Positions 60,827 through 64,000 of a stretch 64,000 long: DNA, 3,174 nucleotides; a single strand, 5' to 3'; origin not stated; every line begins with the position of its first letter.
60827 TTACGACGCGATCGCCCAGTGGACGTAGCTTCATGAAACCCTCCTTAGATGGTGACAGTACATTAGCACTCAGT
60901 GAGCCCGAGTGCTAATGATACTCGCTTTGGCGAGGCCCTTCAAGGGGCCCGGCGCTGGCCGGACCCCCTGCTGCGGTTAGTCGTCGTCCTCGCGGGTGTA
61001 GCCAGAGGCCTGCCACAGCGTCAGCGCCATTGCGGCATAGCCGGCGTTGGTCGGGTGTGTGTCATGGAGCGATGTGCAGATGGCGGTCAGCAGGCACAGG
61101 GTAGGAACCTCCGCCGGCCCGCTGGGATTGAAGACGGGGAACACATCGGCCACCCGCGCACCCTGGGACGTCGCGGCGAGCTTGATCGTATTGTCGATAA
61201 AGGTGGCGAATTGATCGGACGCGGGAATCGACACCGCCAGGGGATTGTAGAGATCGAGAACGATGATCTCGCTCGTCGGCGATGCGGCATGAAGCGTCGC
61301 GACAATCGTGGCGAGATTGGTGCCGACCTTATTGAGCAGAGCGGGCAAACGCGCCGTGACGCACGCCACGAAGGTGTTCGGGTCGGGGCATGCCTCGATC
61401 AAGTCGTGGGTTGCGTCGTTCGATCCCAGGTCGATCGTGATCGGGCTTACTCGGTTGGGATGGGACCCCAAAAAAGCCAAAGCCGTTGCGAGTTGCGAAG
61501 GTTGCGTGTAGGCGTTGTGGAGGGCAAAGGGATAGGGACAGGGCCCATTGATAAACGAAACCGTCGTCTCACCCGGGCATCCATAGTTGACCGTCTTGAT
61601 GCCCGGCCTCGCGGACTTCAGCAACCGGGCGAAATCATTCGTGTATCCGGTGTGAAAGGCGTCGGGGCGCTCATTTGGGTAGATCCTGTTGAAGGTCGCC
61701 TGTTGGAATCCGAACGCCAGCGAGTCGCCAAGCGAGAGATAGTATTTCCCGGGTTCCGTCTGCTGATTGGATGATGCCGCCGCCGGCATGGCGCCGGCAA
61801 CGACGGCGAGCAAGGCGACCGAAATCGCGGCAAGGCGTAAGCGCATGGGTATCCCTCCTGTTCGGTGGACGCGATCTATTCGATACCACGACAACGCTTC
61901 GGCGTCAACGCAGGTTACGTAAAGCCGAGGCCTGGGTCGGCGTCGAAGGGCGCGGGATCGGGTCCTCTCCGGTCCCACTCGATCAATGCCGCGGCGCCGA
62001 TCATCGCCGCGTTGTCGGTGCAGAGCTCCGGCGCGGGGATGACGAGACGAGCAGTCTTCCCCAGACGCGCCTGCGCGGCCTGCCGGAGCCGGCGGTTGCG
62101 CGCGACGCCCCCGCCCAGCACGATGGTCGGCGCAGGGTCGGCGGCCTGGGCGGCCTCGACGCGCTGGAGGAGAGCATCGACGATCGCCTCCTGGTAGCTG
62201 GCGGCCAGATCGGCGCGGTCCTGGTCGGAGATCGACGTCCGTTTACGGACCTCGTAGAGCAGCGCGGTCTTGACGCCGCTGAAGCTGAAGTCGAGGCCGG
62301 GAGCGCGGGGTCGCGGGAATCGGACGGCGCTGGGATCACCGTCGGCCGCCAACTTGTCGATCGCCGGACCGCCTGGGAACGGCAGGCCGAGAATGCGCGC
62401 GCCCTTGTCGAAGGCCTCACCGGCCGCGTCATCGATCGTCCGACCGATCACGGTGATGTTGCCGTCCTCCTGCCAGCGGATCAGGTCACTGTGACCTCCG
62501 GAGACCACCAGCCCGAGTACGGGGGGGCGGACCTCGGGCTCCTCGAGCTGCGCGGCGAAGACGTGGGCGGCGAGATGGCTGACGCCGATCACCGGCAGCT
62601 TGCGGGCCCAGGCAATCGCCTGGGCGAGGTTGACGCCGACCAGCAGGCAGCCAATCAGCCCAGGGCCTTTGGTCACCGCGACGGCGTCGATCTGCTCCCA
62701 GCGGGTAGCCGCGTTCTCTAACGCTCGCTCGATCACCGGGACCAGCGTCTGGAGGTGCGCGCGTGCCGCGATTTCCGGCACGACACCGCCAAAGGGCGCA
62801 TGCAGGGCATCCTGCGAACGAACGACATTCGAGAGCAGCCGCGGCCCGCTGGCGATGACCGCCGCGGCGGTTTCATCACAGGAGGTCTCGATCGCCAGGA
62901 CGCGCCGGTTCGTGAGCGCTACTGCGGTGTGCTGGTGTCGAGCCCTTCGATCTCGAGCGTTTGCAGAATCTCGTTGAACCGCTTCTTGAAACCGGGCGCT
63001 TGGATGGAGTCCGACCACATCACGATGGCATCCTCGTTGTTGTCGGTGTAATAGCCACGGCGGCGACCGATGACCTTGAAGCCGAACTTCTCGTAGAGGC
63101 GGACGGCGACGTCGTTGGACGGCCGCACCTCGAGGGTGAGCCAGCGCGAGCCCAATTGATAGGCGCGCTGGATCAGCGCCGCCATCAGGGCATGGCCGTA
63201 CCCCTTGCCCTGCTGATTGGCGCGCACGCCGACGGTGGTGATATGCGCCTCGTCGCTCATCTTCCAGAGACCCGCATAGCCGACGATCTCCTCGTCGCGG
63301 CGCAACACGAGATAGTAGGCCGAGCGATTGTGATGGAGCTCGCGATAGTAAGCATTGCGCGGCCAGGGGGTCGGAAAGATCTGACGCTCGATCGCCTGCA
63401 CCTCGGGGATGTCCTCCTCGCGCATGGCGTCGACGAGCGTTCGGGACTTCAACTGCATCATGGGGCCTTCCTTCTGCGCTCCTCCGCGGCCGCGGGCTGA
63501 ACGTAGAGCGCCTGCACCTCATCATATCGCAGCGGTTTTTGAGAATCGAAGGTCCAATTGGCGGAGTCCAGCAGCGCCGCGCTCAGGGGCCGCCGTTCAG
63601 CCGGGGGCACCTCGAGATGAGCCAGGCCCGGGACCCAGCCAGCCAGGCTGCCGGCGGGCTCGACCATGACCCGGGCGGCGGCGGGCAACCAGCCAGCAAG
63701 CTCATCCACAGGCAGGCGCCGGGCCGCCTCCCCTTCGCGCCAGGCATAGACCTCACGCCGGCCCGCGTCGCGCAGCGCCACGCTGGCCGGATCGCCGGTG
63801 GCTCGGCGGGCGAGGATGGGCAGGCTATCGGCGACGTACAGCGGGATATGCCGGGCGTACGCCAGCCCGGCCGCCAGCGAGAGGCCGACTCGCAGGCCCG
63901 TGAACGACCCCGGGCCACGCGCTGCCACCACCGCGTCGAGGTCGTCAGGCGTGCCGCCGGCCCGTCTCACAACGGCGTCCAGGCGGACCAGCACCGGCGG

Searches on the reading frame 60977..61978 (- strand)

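Call 42: search_protein_families(library=pfam, proteins=[window:60977-61978:-], max_evalue=0.00001)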
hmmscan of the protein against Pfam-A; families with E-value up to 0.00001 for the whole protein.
window:60977-61978:- (333 aa): 2 families
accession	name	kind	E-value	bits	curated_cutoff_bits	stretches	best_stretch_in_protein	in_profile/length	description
PF13472.12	Lipase_GDSL_2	-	1.4e-13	52.2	32.9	1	83-316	2-178/178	GDSL-like Lipase/Acylhydrolase family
PF00657.28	Lipase_GDSL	-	2.1e-08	35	23.6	1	81-318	2-205/208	GDSL-like Lipase/Acylhydrolase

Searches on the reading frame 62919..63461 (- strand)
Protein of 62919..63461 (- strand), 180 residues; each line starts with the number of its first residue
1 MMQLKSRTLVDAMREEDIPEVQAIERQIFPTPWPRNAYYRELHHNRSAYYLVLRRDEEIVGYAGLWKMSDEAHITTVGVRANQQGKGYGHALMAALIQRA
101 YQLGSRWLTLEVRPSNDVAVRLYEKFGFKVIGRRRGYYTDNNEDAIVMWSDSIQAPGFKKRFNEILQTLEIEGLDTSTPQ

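Call 42: search_protein_families(library=pfam, proteins=[window:62919-63461:-], max_evalue=0.00001)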
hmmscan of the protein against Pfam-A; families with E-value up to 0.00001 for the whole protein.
window:62919-63461:- (180 aa): 7 families
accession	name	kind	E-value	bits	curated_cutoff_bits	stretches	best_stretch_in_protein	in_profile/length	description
PF00583.31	Acetyltransf_1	-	2.2e-23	83.2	20.7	1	20-128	3-116/116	Acetyltransferase (GNAT) family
PF13673.13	Acetyltransf_10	-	1.3e-16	61.2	23.6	1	36-134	20-113/128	Acetyltransferase (GNAT) domain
PF13508.13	Acetyltransf_7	-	3.8e-15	56.5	27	1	48-130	3-84/84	Acetyltransferase (GNAT) domain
PF13302.13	Acetyltransf_3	-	1.9e-11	45.3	25.4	1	12-129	6-138/138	Acetyltransferase (GNAT) domain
PF13420.13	Acetyltransf_4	-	3.6e-10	40.5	24.3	1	46-144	48-150/155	Acetyltransferase (GNAT) domain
PF08445.16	FR47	-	8.3e-09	35.8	22.1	1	70-131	20-80/86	FR47-like protein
PF13527.13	Acetyltransf_9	-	3.6e-07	30.7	25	1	12-130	4-126/127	Acetyltransferase (GNAT) domain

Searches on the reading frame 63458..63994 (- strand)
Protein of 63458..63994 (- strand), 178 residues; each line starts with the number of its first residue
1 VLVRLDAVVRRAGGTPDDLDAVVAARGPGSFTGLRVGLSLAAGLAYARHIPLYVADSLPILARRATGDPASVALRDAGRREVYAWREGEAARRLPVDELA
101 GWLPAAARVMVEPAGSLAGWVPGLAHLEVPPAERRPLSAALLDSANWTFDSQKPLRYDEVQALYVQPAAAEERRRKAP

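Call 42: search_protein_families(library=pfam, proteins=[window:63458-63994:-], max_evalue=0.00001)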
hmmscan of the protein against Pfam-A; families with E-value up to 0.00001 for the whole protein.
window:63458-63994:- (178 aa): 1 family
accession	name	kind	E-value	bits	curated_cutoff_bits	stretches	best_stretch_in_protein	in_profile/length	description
PF00814.31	TsaD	-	4.4e-19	69.7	24.8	1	5-90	37-125/264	tRNA N6-adenosine threonylcarbamoyltransferase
